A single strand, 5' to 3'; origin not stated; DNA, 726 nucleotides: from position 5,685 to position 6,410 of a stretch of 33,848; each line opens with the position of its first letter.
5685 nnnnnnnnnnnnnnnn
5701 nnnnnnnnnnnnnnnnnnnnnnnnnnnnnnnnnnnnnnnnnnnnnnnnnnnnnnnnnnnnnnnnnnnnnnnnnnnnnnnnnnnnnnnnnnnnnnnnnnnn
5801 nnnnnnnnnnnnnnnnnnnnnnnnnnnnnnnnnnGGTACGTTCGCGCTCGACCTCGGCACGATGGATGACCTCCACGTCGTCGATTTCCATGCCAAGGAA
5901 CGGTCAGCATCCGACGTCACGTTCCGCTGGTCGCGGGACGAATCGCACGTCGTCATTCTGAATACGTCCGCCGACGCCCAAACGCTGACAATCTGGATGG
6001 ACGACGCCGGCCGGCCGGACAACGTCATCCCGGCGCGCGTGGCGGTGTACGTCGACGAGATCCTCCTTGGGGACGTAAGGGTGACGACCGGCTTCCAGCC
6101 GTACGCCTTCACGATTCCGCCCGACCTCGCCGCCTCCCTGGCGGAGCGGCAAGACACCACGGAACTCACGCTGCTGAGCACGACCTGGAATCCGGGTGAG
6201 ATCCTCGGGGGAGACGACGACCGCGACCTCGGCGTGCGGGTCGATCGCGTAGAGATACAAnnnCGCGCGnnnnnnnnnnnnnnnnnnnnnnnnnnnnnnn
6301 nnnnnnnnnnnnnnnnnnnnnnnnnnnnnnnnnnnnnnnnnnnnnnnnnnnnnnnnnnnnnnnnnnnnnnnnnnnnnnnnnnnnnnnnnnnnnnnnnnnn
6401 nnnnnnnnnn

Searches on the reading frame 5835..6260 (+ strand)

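Call 79: search_protein_families(library=pfam, proteins=[window:5835-6260:+], max_evalue=1)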
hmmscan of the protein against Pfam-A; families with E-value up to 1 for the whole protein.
seq(142 aa): 1 family
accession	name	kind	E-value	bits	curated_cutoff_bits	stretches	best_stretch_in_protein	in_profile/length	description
PF17189.10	Glyco_hydro_30C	-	0.13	12.9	22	1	39-67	31-59/65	Glycosyl hydrolase family 30 beta sandwich domain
